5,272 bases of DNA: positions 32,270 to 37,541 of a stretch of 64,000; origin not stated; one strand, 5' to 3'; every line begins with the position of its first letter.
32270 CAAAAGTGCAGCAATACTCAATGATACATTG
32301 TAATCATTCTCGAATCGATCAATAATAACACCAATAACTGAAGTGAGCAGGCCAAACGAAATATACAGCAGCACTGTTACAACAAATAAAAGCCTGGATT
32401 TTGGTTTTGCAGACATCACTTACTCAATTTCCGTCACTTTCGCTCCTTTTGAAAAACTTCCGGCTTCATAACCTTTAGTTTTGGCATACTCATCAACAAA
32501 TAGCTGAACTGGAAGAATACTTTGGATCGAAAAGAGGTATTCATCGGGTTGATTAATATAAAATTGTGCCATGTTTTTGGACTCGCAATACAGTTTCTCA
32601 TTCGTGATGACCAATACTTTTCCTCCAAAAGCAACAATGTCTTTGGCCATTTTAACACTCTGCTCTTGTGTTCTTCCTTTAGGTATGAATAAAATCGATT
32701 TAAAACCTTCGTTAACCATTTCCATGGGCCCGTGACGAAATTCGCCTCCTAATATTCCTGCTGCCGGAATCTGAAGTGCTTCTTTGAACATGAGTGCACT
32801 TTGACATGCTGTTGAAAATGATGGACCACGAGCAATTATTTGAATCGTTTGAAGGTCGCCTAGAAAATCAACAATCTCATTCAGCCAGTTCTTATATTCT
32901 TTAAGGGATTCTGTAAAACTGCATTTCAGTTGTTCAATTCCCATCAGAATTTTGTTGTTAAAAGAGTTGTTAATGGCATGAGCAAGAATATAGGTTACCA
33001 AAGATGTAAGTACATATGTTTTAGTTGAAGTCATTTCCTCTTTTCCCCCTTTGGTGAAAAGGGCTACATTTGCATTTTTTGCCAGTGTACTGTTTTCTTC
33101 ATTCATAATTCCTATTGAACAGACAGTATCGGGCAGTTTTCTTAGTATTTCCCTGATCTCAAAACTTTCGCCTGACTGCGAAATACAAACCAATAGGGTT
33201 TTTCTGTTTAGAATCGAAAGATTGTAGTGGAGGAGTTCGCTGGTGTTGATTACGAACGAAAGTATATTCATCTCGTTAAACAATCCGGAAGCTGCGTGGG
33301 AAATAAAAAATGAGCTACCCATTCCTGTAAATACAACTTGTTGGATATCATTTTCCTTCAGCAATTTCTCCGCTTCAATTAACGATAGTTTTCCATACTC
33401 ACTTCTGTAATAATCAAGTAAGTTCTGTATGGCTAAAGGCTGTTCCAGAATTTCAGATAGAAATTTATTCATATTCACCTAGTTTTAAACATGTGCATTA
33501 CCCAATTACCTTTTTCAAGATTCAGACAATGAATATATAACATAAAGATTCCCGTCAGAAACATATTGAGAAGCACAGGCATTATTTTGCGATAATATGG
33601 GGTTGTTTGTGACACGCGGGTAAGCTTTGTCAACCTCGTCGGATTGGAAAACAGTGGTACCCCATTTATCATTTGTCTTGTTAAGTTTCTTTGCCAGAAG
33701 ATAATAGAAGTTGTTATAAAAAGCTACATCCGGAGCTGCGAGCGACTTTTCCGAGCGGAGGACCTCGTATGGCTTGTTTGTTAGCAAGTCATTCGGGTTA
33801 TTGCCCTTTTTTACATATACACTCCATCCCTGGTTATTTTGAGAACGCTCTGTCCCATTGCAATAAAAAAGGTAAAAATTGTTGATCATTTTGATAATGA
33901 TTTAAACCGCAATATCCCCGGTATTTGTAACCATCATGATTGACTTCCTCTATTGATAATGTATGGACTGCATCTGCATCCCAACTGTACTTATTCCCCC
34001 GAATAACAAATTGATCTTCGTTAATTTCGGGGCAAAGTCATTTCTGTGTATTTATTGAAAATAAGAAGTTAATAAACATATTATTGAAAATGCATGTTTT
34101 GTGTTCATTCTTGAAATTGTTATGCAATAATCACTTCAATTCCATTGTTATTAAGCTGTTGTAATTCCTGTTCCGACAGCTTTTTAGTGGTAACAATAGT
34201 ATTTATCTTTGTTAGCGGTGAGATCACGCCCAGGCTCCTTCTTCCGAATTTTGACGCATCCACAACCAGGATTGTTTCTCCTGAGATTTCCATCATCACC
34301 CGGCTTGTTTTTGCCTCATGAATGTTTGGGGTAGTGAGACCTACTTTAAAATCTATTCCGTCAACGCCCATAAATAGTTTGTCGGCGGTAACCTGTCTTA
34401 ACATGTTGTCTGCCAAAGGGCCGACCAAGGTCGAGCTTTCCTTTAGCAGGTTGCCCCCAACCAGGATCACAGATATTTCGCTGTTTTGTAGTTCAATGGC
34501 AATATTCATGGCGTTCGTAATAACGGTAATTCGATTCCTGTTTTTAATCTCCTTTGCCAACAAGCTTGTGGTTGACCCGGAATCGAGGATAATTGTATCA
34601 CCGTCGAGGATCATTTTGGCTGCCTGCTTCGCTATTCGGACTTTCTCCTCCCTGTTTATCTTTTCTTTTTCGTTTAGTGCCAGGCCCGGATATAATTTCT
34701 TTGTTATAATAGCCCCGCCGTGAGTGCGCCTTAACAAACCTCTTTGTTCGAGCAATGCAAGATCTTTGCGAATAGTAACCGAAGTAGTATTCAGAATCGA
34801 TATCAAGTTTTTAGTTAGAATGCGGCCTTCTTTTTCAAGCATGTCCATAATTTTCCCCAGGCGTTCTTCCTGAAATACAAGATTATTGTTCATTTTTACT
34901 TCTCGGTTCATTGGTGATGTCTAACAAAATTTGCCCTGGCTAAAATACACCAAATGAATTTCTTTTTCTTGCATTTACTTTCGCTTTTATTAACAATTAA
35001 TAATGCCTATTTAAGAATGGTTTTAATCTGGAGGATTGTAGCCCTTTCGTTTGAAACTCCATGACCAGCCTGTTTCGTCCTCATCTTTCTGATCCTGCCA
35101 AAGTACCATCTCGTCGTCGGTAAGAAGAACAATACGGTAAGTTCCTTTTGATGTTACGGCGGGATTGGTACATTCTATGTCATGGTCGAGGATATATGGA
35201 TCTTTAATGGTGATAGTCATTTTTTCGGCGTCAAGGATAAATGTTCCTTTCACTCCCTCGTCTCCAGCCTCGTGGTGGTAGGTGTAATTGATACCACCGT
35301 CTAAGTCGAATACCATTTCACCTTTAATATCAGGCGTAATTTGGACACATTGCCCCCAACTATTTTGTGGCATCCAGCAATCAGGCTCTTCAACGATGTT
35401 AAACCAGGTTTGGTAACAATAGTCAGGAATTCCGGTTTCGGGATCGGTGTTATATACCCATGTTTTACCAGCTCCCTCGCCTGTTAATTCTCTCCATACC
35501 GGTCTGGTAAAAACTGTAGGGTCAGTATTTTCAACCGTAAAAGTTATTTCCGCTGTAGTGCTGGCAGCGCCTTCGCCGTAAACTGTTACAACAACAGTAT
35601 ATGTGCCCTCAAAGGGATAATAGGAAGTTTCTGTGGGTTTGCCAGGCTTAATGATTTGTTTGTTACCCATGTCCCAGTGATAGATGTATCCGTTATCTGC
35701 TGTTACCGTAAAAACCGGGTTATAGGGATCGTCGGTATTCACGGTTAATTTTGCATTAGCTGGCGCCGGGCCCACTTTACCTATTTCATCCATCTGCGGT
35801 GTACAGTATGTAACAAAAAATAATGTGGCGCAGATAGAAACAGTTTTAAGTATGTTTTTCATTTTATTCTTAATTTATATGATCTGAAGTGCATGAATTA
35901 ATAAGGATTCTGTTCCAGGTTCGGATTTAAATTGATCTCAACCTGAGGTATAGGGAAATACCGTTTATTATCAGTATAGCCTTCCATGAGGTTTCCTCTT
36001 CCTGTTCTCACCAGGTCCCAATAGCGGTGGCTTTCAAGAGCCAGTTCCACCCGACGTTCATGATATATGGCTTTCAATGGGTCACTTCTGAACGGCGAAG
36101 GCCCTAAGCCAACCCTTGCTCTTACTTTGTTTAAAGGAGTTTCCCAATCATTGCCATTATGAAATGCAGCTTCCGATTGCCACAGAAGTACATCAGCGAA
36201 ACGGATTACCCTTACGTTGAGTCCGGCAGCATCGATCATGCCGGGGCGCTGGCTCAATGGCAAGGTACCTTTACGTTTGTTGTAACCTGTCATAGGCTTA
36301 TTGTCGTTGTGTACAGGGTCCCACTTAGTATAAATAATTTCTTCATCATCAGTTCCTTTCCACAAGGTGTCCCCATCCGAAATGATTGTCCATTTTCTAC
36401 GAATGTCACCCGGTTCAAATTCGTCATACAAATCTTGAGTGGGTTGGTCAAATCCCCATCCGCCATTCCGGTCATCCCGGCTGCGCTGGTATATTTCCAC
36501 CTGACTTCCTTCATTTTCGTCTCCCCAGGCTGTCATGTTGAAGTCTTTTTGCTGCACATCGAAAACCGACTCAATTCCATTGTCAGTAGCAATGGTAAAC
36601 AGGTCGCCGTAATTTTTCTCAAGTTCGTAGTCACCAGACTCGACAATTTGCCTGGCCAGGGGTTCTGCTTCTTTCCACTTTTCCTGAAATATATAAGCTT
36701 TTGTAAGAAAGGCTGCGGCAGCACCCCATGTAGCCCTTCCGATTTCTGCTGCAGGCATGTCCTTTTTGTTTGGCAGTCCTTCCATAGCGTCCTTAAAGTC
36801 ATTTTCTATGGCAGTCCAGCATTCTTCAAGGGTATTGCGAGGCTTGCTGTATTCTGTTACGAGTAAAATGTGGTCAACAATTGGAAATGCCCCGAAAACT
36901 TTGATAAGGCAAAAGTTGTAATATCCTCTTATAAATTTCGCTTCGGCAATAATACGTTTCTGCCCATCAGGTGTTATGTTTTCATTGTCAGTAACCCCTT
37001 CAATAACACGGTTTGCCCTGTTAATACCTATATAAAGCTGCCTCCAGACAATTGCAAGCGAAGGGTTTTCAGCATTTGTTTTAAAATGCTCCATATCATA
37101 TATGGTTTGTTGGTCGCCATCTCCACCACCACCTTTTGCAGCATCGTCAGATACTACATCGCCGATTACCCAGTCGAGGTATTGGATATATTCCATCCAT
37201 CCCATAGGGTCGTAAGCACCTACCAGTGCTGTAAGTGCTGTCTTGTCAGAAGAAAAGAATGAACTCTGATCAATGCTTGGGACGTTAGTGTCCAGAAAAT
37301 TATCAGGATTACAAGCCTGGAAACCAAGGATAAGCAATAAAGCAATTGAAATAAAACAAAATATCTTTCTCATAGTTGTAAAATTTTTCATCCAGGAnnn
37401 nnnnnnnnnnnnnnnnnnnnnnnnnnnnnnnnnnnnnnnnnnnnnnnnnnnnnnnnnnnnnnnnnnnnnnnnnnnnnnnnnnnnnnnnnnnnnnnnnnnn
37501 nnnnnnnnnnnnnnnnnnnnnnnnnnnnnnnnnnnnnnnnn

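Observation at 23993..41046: tRNA-Met and a same-strand copy of its 3' half bracket a complete 16-kb PUL: a fixed genomic island without an integrase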

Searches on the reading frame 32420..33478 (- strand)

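Call 7: search_protein_families(library=pfam, proteins=[window:32420-33478:-])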
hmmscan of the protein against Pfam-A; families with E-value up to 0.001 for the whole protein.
window:32420-33478:- (352 aa): 1 family
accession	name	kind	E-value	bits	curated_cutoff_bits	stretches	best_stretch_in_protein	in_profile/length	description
PF01380.27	SIS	-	8.8e-28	97.2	25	2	46-168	6-131/131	SIS domain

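Call 37: search_protein_families(library=ncbifam, proteins=[window:32420-33478:-], max_evalue=0.01)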
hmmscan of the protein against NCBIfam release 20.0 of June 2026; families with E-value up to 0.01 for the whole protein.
window:32420-33478:- (352 aa): 15 families
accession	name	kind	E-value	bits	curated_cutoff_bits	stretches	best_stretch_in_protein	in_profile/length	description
TIGR01135.1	glmS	equivalog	2.6e-44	151.7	418.05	1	5-339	251-594/607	glutamine--fructose-6-phosphate transaminase (isomerizing)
NF001484.0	PRK00331.1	subfamily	2.3e-43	148.5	381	1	7-338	255-587/601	isomerizing glutamine--fructose-6-phosphate transaminase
NF046059.1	NagB_SO3506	equivalog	1.3e-17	64.1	430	1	38-301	31-292/330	glucosamine-6-phosphate deaminase NagB-II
NF041128.1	glucosaP_deam_GlmD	equivalog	6.4e-16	58.5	580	1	46-326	32-298/323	glucosamine-6-phosphate deaminase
TIGR00393.1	kpsF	subfamily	1.8e-10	40.9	203.7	1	47-168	2-124/268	KpsF/GutQ family sugar-phosphate isomerase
NF008141.0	PRK10892.1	equivalog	5.1e-10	39.1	505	1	47-149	51-154/328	arabinose-5-phosphate isomerase KdsD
NF008581.0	PRK11543.1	equivalog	1.2e-07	31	481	1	46-147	43-145/321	arabinose-5-phosphate isomerase GutQ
TIGR02815.1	agaS_fam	subfamily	5.2e-06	25.7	529.2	1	9-265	8-272/372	putative sugar isomerase, AgaS family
NF010701.0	PRK14101.1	equivalog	2.9e-05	22.4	920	1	43-154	466-575/638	bifunctional transcriptional regulator/glucokinase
NF006423.0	PRK08674.1-2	equivalog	0.0001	21.3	254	1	38-107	20-87/317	bifunctional phosphoglucose/phosphomannose isomerase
NF008481.0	PRK11382.1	equivalog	0.00029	20.1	430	1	42-316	41-317/340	fructoselysine 6-phosphate deglycase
NF040776.2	AlsR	equivalog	0.00047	19.2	400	1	46-143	130-228/279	transcriptional repressor AlsR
NF008451.0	PRK11302.1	subfamily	0.001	18.6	296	1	21-142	106-225/286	transcriptional regulator HexR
TIGR02128.1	G6PI_arch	equivalog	0.0036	16.3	213.9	1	41-107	19-81/308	bifunctional phosphoglucose/phosphomannose isomerase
NF006425.0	PRK08674.1-5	equivalog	0.0048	15.8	471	0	41-114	45-116/358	bifunctional phosphoglucose/phosphomannose isomerase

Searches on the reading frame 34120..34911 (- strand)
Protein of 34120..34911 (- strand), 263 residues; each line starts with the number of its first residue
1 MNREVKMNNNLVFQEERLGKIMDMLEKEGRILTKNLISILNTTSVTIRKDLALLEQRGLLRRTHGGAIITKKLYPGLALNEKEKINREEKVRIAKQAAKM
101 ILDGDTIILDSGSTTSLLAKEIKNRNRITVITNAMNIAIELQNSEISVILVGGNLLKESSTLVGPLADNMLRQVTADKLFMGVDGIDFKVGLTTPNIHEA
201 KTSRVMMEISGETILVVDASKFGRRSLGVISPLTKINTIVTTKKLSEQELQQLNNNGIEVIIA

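Call 7: search_protein_families(library=pfam, proteins=[window:34120-34911:-])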
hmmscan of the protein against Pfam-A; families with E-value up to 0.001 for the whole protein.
window:34120-34911:- (263 aa): 3 families
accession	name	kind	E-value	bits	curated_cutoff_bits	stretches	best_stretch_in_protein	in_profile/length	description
PF00455.28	DeoRC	-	2.1e-51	174.5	31.8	1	86-241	2-158/160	DeoR C terminal sensor domain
PF08220.18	HTH_DeoR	-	2.3e-13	50.1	21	1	17-71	1-55/57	DeoR-like helix-turn-helix domain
PF08279.18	HTH_11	-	0.00079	19.7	25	0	17-58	1-43/55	HTH domain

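Call 37: search_protein_families(library=ncbifam, proteins=[window:34120-34911:-], max_evalue=0.01)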
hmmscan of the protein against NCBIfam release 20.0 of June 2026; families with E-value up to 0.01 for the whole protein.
window:34120-34911:- (263 aa): 12 families
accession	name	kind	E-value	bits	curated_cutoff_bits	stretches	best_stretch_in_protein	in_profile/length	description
NF040755.1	AgaR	equivalog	2e-71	240.2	260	1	16-263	6-256/256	transcriptional repressor AgaR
NF007753.1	PRK10434.1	equivalog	2e-61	207.8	350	1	15-263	4-253/253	glucitol operon DNA-binding transcriptional repressor SrlR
NF041397.1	TranRegGlpR_Halo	equivalog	1.8e-56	191.6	300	1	15-261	4-250/253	HTH-type transcriptional regulator GlpR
NF007316.0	PRK09802.1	equivalog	6.9e-56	189.4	351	1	8-262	9-266/269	DeoR family transcriptional regulator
NF040887.2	trans_reg_YciT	exception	3e-43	148.2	450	1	17-262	4-245/246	DNA-binding transcriptional regulator YciT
NF040890.1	trans_reg_YgbI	equivalog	1.8e-37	129.2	400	1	16-263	5-252/253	DNA-binding transcriptional repressor YgbI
NF008154.0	PRK10906.1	equivalog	5.5e-35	120.9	331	1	14-259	3-248/252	DeoR/GlpR family transcriptional regulator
NF010034.0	PRK13509.1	equivalog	4.3e-34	118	244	1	16-262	5-250/251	HTH-type transcriptional regulator UlaR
NF007961.0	PRK10681.1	equivalog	1.2e-30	106.7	244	1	14-261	5-251/252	DNA-binding transcriptional repressor DeoR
NF007720.0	PRK10411.1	equivalog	2.2e-25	89.4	259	1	15-246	3-236/243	L-fucose operon activator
NF053704.1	TransRegCcpNBacil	equivalog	0.00039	19.9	260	1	16-73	5-63/208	transcriptional regulator CcpN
NF001924.0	PRK00702.1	equivalog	0.0043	16.5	192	0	87-148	5-70/223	ribose-5-phosphate isomerase RpiA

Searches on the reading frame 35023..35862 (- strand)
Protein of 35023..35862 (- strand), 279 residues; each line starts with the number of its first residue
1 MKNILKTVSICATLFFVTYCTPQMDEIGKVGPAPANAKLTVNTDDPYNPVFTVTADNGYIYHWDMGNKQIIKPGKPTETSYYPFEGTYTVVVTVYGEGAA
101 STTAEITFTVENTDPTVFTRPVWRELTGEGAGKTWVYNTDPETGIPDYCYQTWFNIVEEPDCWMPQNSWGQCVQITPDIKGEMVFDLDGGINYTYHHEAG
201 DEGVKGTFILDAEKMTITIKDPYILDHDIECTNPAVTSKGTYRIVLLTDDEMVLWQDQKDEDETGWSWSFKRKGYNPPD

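Call 7: search_protein_families(library=pfam, proteins=[window:35023-35862:-])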
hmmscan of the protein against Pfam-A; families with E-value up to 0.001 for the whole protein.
window:35023-35862:- (279 aa): 0 families

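Call 37: search_protein_families(library=ncbifam, proteins=[window:35023-35862:-], max_evalue=0.01)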
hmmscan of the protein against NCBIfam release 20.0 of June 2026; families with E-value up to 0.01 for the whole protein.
window:35023-35862:- (279 aa): 1 family
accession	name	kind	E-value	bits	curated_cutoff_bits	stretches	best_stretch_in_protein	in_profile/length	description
NF001930.0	PRK00704.2-1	equivalog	0.0043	17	240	0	88-128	89-130/166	photosystem I reaction center protein subunit XI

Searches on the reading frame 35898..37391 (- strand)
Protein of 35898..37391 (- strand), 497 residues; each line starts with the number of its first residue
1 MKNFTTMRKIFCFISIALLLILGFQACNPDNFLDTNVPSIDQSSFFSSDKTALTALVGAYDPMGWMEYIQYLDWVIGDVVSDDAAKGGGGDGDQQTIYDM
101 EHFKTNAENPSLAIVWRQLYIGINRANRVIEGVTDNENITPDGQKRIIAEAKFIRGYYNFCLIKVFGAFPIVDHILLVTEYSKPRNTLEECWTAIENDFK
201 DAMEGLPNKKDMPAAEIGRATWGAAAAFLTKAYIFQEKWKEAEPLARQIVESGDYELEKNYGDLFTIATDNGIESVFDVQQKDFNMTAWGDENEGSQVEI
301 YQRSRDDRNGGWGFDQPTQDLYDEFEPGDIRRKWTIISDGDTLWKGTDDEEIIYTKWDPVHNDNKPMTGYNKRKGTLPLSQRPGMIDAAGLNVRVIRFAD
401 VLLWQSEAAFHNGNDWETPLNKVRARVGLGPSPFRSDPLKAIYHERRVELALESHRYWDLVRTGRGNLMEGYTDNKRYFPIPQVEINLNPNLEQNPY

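Call 7: search_protein_families(library=pfam, proteins=[window:35898-37391:-])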
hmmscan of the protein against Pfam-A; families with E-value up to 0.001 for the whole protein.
window:35898-37391:- (497 aa): 2 families
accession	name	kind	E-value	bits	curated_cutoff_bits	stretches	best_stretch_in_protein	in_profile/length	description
PF07980.17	SusD_RagB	-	6.9e-31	108.4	23.1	1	274-497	2-296/297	SusD family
PF14322.12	SusD-like_3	-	1.2e-20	75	27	1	32-233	2-190/191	Starch-binding associating with outer membrane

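Call 37: search_protein_families(library=ncbifam, proteins=[window:35898-37391:-], max_evalue=0.01)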
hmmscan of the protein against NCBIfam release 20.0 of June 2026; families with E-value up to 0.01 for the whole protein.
window:35898-37391:- (497 aa): 3 families
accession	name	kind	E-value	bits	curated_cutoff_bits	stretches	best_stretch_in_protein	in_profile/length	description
NF033072.0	NanU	exception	9.5e-14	51.3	425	1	7-427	1-423/521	SusD family outer membrane lipoprotein NanU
NF033071.0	SusD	exception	1.9e-13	49.5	725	2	95-266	98-279/558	starch-binding outer membrane lipoprotein SusD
NF007615.0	PRK10263.1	equivalog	0.0014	16.4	1566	1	70-135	1267-1333/1355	DNA translocase FtsK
